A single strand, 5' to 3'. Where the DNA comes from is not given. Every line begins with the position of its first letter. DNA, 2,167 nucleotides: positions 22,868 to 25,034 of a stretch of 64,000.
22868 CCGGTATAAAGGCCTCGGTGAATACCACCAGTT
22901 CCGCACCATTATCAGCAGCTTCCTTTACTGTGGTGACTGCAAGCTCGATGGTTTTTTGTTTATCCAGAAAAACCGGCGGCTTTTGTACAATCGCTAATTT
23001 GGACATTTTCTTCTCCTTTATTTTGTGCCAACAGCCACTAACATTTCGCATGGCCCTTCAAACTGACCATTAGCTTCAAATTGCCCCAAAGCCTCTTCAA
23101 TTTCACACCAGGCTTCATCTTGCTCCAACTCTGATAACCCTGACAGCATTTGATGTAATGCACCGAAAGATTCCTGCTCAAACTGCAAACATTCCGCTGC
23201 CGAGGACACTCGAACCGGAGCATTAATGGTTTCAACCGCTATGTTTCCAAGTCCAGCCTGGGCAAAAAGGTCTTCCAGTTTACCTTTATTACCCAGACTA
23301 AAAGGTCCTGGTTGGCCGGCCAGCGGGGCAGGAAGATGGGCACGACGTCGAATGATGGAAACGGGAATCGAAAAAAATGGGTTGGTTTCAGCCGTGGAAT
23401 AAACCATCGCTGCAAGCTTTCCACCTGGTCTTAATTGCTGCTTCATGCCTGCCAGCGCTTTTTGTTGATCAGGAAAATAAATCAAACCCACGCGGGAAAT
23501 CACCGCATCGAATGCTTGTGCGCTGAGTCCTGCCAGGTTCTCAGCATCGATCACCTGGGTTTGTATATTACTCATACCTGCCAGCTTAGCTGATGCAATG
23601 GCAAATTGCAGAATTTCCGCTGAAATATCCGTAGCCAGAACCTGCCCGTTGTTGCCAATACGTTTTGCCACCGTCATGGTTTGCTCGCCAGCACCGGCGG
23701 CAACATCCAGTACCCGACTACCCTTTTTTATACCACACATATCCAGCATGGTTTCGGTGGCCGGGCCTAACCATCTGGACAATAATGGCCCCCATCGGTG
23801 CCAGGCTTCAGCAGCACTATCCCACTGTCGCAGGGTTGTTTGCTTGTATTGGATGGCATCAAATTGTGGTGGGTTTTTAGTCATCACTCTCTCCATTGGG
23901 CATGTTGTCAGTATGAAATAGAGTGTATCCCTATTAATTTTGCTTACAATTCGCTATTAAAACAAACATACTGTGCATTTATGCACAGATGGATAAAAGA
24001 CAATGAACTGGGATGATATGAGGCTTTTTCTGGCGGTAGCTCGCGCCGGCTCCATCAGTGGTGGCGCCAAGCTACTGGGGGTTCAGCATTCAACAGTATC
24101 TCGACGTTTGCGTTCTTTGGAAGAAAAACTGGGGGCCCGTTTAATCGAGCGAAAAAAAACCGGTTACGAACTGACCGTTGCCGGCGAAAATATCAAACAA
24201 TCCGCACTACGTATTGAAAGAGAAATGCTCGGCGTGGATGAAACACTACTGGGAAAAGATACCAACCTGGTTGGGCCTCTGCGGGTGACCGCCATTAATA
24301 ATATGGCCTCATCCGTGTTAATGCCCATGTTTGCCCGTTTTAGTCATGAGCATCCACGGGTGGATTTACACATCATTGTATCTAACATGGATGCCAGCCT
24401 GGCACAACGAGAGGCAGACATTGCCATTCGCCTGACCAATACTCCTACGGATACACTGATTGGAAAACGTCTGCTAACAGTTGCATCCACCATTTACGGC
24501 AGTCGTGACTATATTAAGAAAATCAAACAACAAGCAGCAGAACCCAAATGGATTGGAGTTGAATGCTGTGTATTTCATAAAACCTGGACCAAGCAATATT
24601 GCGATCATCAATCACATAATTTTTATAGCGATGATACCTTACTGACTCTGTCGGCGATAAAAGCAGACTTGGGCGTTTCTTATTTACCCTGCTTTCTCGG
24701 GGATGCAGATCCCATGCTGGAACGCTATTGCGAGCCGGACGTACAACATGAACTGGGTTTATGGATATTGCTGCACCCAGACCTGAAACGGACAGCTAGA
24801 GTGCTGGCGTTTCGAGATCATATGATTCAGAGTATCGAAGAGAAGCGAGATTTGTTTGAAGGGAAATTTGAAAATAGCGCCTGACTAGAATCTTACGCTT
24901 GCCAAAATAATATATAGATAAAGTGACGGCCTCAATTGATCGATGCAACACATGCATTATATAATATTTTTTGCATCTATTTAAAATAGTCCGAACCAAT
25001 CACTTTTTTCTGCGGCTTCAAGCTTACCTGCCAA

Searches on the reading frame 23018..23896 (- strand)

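Call 44: search_protein_families(library=pfam, proteins=[window:23018-23896:-], max_evalue=0.0001)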
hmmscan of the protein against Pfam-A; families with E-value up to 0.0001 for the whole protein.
window:23018-23896:- (292 aa): 10 families
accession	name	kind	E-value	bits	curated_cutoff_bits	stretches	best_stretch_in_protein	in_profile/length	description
PF13847.12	Methyltransf_31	-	2.2e-19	70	27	1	56-167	1-113/145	Methyltransferase domain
PF01209.24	Ubie_methyltran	-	2.6e-18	66.7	20.1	1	50-173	39-161/233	ubiE/COQ5 methyltransferase family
PF13649.12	Methyltransf_25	-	8e-18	65.4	27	1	62-159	1-97/97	Methyltransferase domain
PF08241.18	Methyltransf_11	-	2.3e-15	57.4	21.2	1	63-162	1-94/95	Methyltransferase domain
PF08242.18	Methyltransf_12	-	1.3e-09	39.1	30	1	63-161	1-98/98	Methyltransferase domain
PF01135.25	PCMT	-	1.4e-08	35.2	20.3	1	49-165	64-173/210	Protein-L-isoaspartate(D-aspartate) O-methyltransferase (PCMT)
PF13489.12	Methyltransf_23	-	2.9e-06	27.5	27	1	56-219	20-162/164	Methyltransferase domain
PF05175.20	MTS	-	1.4e-05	25.2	23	1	46-163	19-138/170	Methyltransferase small domain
PF01189.24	Methyltr_RsmB-F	-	3.5e-05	24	27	0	57-132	7-83/199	16S rRNA methyltransferase RsmB/F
PF01739.24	CheR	-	6.5e-05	22.9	27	0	125-161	133-171/195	CheR methyltransferase, SAM binding domain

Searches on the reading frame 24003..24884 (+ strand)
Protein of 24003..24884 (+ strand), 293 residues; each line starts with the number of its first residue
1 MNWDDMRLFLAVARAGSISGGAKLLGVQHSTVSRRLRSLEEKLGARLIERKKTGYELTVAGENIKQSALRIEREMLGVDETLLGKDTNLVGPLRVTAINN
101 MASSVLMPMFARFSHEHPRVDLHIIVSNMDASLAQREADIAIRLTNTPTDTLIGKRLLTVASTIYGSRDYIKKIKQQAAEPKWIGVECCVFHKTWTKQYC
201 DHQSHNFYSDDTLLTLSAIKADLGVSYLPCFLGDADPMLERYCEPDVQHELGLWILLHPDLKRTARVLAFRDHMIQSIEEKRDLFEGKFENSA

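Call 44: search_protein_families(library=pfam, proteins=[window:24003-24884:+], max_evalue=0.0001)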
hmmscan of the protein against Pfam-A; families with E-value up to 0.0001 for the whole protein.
window:24003-24884:+ (293 aa): 3 families
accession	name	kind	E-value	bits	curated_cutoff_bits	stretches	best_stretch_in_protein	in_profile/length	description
PF00126.33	HTH_1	-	1.5e-19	70.1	26.6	1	3-62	1-60/60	Bacterial regulatory helix-turn-helix protein, lysR family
PF03466.25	LysR_substrate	-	2.4e-18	66.7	28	1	90-276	5-206/209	LysR substrate binding domain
PF25213.1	HVO_A0261_N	-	6e-06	26.5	35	1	24-72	33-78/86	HVO_A0261 N-terminal domain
